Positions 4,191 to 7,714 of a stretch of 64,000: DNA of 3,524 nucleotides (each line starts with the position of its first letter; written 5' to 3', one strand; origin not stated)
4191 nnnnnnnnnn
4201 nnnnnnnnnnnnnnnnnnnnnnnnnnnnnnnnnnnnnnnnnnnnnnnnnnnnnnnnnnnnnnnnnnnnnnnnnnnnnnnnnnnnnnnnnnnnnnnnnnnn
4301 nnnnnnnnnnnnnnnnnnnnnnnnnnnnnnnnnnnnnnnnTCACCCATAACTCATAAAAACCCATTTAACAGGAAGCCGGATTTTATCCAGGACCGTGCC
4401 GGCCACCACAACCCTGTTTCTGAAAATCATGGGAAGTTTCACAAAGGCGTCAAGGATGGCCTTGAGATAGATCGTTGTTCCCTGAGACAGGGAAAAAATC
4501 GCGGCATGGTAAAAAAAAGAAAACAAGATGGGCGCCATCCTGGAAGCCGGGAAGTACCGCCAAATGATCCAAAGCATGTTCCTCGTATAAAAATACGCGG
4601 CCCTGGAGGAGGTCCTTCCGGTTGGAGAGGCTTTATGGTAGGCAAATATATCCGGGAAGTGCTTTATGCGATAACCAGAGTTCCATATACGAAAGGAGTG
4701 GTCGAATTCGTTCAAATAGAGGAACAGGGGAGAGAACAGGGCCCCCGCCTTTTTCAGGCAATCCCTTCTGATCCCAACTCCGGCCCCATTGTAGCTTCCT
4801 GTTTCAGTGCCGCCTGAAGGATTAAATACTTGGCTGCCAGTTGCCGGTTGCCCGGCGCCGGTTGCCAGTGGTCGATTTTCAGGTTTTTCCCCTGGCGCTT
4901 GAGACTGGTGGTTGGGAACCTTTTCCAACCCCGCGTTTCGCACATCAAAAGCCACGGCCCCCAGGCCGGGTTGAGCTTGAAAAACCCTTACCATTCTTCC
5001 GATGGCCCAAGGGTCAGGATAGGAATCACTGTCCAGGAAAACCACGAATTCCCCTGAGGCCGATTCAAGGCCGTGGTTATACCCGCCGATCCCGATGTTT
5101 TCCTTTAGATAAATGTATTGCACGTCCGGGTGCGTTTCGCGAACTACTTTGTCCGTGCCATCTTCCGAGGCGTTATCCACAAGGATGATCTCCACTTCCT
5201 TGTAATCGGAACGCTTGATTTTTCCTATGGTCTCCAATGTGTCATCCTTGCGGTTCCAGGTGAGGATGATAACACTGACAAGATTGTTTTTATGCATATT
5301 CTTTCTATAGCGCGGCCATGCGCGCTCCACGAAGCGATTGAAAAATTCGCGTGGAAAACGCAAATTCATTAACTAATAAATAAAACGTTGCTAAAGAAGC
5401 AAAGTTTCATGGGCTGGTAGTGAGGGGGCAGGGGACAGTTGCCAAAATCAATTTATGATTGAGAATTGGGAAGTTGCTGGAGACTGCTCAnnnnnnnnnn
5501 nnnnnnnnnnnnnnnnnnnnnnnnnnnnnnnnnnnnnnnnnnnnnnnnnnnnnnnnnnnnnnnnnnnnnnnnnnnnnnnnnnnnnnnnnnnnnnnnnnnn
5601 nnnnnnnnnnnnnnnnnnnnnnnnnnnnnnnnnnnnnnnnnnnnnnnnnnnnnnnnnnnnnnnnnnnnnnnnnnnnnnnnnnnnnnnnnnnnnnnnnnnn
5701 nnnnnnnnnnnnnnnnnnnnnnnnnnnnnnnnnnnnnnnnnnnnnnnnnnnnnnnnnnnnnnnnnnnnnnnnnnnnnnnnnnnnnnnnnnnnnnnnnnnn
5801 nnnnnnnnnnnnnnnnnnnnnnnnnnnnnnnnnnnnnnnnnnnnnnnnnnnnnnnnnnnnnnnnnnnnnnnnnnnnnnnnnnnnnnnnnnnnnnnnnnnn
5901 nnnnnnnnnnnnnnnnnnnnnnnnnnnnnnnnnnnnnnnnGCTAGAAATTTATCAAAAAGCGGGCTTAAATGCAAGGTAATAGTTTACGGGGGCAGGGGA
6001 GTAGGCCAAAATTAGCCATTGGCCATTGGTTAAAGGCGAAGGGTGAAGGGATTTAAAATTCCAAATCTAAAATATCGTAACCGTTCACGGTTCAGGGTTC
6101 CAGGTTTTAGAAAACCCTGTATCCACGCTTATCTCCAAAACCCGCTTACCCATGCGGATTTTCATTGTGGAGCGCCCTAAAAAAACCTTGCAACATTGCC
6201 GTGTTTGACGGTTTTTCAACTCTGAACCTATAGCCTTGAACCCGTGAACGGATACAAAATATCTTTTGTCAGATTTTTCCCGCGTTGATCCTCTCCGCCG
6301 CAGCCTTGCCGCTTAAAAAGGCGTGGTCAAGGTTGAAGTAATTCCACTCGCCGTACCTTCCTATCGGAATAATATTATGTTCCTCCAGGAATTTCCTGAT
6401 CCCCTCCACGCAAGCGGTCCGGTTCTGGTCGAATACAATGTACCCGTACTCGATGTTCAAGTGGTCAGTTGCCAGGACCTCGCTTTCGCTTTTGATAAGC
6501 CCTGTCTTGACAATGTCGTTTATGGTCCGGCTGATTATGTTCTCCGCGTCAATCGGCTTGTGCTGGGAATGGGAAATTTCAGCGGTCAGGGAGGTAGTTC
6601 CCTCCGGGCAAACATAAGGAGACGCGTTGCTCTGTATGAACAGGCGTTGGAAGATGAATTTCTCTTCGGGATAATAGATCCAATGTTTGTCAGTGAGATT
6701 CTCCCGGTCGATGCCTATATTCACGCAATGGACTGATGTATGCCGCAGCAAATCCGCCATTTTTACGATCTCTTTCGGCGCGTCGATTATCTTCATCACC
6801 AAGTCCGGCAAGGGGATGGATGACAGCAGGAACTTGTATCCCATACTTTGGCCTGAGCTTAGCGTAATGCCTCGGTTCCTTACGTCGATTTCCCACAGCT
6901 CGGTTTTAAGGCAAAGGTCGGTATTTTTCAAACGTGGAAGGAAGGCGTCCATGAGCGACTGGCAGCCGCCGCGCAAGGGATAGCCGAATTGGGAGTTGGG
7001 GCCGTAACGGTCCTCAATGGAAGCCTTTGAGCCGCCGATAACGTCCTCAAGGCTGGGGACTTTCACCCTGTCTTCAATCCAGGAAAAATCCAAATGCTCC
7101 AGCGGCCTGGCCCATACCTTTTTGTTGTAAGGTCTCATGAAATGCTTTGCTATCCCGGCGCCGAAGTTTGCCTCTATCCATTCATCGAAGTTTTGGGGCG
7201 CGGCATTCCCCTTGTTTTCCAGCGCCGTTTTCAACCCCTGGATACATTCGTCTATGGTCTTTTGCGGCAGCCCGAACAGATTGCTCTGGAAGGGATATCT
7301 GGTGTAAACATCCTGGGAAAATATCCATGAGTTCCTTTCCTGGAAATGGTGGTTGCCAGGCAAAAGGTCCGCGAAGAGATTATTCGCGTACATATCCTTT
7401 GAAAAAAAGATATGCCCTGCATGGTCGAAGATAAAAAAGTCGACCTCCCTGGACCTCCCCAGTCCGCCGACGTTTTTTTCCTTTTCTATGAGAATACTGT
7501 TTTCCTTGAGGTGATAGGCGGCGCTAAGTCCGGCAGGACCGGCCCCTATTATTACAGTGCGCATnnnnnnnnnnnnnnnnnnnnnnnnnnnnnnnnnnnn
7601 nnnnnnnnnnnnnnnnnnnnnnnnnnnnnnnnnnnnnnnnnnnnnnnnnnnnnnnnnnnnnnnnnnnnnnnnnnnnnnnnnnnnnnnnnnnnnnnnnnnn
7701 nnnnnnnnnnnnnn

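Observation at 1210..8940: Modification cluster: YkgJ-like, ATP-grasp, radical SAM/SPASM, GT-like, GT2, FAD oxidoreductase and Maf/DUF115-like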

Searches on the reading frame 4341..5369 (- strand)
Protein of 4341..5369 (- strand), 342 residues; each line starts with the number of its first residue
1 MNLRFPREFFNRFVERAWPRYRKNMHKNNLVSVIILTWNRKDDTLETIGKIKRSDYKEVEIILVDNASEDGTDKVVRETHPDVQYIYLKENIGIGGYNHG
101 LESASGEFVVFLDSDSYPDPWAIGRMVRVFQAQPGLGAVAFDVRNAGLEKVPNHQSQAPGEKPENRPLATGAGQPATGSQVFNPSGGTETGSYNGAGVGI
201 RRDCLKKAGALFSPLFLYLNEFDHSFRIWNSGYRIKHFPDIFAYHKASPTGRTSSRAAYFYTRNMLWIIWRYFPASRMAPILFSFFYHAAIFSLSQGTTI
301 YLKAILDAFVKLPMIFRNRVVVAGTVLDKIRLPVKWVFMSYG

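Call 3: search_protein_families(library=pfam, proteins=[window:4341-5369:-], max_evalue=0.01)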
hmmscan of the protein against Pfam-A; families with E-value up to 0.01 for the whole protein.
window:4341-5369:- (342 aa): 4 families
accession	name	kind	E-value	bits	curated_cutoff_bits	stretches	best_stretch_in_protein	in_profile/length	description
PF00535.33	Glycos_transf_2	-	2.7e-24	86.4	23.3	1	32-155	1-129/168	Glycosyl transferase family 2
PF13641.12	Glyco_tranf_2_3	-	4.7e-14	53.4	27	1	31-250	3-213/230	Glycosyltransferase like family 2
PF10111.15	Glyco_tranf_2_2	-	5.4e-05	23.3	27.3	1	32-131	1-107/276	Glycosyltransferase like family 2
PF13632.12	Glyco_trans_2_3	-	0.0013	19.1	27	0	191-299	70-177/198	Glycosyl transferase family group 2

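Call 4: search_protein_families(library=ncbifam, proteins=[window:4341-5369:-], max_evalue=0.01)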
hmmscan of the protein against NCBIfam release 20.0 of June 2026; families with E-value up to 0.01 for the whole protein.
window:4341-5369:- (342 aa): 25 families
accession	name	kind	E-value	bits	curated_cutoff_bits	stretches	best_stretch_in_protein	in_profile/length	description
TIGR03937.1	PgaC_IcaA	equivalog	5.8e-17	61.7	422.3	1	16-140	29-160/407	poly-beta-1,6-N-acetyl-D-glucosamine synthase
NF050050.1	ProtGlycPglI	equivalog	5.6e-13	48.9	500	1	30-117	3-95/306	GalNAc(5)-diNAcBac-PP-undecaprenol beta-1,3-glucosyltransferase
NF047683.1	TeichurnBiosyTuaG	equivalog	1.2e-12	48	400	1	26-119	3-100/252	teichuronic acid biosynthesis protein TuaG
TIGR03965.1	mycofact_glyco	equivalog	7.5e-12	44.8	280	1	16-143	60-191/467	mycofactocin biosynthesis glycosyltransferase MftF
NF041875.1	EPS_EpsD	equivalog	9.7e-12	44.9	370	1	31-247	1-208/325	exopolysaccharide biosynthesis glycosyltransferase EpsD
NF038299.1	EPS_HpsN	equivalog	3e-10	39.6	425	1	30-145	2-121/317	hormogonium polysaccharide biosynthesis glycosyltransferase HpsN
NF038302.1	EPS_HpsE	equivalog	7.5e-10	38.3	300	1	32-145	4-126/307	hormogonium polysaccharide biosynthesis glycosyltransferase HpsE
NF041394.1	GtaseAglG_Halo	equivalog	1.2e-09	37.9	440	1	31-136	3-113/304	glucosyl-dolichyl phosphate glucuronosyltransferase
NF007482.0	PRK10073.1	equivalog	1.3e-09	37.6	423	1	25-119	2-99/334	glycosyltransferase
TIGR04283.1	glyco_like_mftF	equivalog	3.1e-09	36.7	182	1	31-144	1-110/221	TIGR04283 family arsenosugar biosynthesis glycosyltransferase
NF007453.0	PRK10018.1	equivalog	3.4e-09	36.8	382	1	25-133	2-111/280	colanic acid biosynthesis glycosyltransferase WcaA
TIGR03111.1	glyc2_xrt_Gpos1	hypoth_equivalog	8.4e-09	34.7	363.95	1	23-139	43-165/439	TIGR03111 family XrtG-associated glycosyltransferase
TIGR04017.1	WcaA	equivalog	1.4e-08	34.7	495.75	1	26-129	2-106/279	colanic acid biosynthesis glycosyltransferase WcaA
TIGR01556.1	rhamnosyltran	subfamily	7.8e-08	31.8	200.55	1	50-132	12-100/281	rhamnosyltransferase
NF053739.1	GlytfEpsEBac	equivalog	9e-07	28.1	450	1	31-127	3-104/265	glycosyltransferase EpsE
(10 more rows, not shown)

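Call 82: search_solved_structures(query=window:4341-5369:-, max_evalue=0.001)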
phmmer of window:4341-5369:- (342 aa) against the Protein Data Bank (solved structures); distinct sequences matched with E-value up to 0.001: 13.
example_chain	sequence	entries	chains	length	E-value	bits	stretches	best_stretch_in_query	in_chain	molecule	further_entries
2z87_A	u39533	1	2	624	4.1e-10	42.4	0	28-145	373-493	Chondroitin synthase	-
2z86_A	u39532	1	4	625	4.2e-10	42.4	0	28-145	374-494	Chondroitin synthase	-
6yv7_B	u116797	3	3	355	1.5e-09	40.5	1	27-149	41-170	Glycosyl transferase, family 2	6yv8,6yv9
6yv7_A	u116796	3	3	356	1.6e-09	40.5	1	27-149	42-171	Glycosyl transferase, family 2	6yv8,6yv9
3bcv_A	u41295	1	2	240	4.3e-08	35.8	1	31-131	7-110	Putative glycosyltransferase protein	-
5hea_A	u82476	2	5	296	5e-06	29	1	27-129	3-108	Putative glycosyltransferase (GalT1)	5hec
6p61_A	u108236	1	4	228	6.1e-06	28.7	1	22-142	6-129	Glycosyltransferase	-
8vh7_A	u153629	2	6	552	1.2e-05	27.8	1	23-133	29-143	Heparosan synthase B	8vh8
8viw_A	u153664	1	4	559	1.2e-05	27.7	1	23-133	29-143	Heparosan synthase B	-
5tze_C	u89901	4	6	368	1.3e-05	27.7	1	32-119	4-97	Glycosyl transferase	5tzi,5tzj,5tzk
5tz8_A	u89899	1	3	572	2.3e-05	26.8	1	32-119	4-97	Glycosyl transferase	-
9jma_A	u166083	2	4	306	2.7e-05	26.5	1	30-123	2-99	GalNAc(5)-diNAcBac-PP-undecaprenol beta-1,3-glucosyltransferase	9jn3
6h1j_A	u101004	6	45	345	0.00039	22.7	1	30-117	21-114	Probable ss-1,3-N-acetylglucosaminyltransferase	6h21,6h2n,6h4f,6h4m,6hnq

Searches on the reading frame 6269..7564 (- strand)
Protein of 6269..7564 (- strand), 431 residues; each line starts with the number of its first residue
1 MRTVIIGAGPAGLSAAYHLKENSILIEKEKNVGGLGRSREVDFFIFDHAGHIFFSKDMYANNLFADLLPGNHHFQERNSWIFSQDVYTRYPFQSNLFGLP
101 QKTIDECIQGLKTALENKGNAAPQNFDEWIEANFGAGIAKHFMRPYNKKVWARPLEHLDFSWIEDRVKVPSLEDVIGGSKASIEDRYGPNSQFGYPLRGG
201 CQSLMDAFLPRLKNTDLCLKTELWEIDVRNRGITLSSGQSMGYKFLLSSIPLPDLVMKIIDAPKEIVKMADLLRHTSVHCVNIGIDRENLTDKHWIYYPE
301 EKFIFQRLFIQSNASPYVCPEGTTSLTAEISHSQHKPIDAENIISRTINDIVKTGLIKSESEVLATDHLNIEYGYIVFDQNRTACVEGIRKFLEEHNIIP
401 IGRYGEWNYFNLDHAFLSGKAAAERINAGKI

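Call 3: search_protein_families(library=pfam, proteins=[window:6269-7564:-], max_evalue=0.01)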
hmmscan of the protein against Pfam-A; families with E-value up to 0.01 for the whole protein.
window:6269-7564:- (431 aa): 8 families
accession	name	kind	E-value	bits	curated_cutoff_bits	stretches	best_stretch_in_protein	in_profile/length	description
PF01593.30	Amino_oxidase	-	2.6e-11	43.9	19.8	1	11-426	2-442/443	Flavin containing amine oxidoreductase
PF13450.12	NAD_binding_8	-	5.4e-11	43.1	21.9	1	5-64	1-65/68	NAD(P)-binding Rossmann-like domain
PF01266.30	DAO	-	0.00031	20.8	27.9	1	3-33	2-35/353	FAD dependent oxidoreductase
PF13738.12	Pyr_redox_3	-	0.00046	20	30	1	4-30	1-31/305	Pyridine nucleotide-disulphide oxidoreductase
PF07992.20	Pyr_redox_2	-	0.0018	18.2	26.1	1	2-23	2-23/291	Pyridine nucleotide-disulphide oxidoreductase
PF01946.23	Thi4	-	0.0024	17.6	26.2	1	3-34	20-55/235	Thi4 family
PF00890.30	FAD_binding_2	-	0.0027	17.4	20.4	1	4-34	3-36/414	FAD binding domain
PF03486.20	HI0933_like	-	0.0082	16.1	50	0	2-33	2-36/244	HI0933-like protein Rossmann domain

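Call 4: search_protein_families(library=ncbifam, proteins=[window:6269-7564:-], max_evalue=0.01)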
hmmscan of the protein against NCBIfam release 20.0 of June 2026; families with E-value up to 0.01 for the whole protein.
window:6269-7564:- (431 aa): 23 families
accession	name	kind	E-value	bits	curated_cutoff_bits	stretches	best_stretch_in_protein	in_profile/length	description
NF005548.0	PRK07208.1-4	equivalog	1e-57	195.9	389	1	3-430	6-454/488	hypothetical protein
NF005547.0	PRK07208.1-3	equivalog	1.2e-53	182.5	380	1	3-426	7-441/465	hypothetical protein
NF005545.0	PRK07208.1-1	equivalog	2.3e-39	135.1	451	1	3-430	10-465/504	hypothetical protein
NF005546.0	PRK07208.1-2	equivalog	5.5e-31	107.7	418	2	76-430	115-506/527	hypothetical protein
NF005560.0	PRK07233.1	equivalog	8e-16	57.9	252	1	1-312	1-312/435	hypothetical protein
NF005549.0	PRK07208.1-5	equivalog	5.8e-15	54.7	587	2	3-69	7-80/534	hypothetical protein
TIGR00031.1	UDP-GALP_mutase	equivalog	5.4e-08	32.2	303.75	1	3-170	4-178/378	UDP-galactopyranose mutase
NF008845.0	PRK11883.1-5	equivalog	7.7e-07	27.7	560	1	2-102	6-116/468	protoporphyrinogen oxidase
TIGR03467.1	HpnE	equivalog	3e-05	23.5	283.05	1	4-63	2-66/430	hydroxysqualene dehydroxylase HpnE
TIGR02734.1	crtI_fam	subfamily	3.1e-05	22.9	238.1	1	3-49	1-50/504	phytoene desaturase family protein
NF009410.0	PRK12771.1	subfamily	6.2e-05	21.8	516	1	2-35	140-176/566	NAD(P)-binding protein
NF008841.0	PRK11883.1-1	equivalog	0.00033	19.7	517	1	1-103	4-113/453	protoporphyrinogen oxidase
TIGR01292.1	TRX_reduct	equivalog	0.00033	19.6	343.45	1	2-42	2-45/300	thioredoxin-disulfide reductase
NF058655.1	CrtID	equivalog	0.00046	19.1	640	1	4-60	2-61/478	bifunctional phytoene desaturase/3,4-desaturase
TIGR00562.1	proto_IX_ox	equivalog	0.0005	18.8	97.85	1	3-66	5-73/470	protoporphyrinogen oxidase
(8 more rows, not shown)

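Call 22: search_solved_structures(query=window:6269-7564:-, max_evalue=0.001)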
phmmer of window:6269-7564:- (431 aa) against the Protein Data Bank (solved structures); distinct sequences matched with E-value up to 0.001: 15.
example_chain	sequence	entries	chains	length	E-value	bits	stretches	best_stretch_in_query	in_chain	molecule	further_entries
3ute_A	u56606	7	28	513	2.6e-66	227.5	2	4-327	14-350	UDP-galactopyranose mutase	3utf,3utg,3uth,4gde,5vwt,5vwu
3uka_A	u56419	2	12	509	3.1e-66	227.2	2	4-327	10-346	UDP-galactopyranose mutase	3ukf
3ukl_A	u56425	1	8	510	3.1e-66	227.2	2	4-327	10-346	UDP-galactopyranose mutase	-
3ukh_A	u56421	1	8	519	3.3e-66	227.1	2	4-327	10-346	UDP-galactopyranose mutase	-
3ukq_A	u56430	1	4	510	8e-66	225.8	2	4-327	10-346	UDP-galactopyranose mutase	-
3ukk_A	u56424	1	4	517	8.5e-66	225.8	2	4-327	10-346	UDP-galactopyranose mutase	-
4u8k_A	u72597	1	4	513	1.8e-65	224.7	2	4-327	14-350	UDP-galactopyranose mutase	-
3ukp_A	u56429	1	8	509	2.1e-65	224.5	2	4-327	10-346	UDP-galactopyranose mutase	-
4u8i_A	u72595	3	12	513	3.3e-65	223.8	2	4-327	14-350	UDP-galactopyranose mutase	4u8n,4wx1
4u8l_A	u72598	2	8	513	3.4e-65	223.8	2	4-327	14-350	UDP-galactopyranose mutase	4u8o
4u8j_A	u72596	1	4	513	4.6e-65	223.3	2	4-327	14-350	UDP-galactopyranose mutase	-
4u8m_A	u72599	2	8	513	4.6e-65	223.3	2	4-327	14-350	UDP-galactopyranose mutase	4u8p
5hhf_A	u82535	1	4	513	6.4e-65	222.9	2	4-327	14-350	UDP-galactopyranose mutase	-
4dsg_A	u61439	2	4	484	2.5e-59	204.5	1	3-425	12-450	UDP-galactopyranose mutase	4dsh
1i8t_A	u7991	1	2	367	1.1e-06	31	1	4-160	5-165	UDP-GALACTOPYRANOSE MUTASE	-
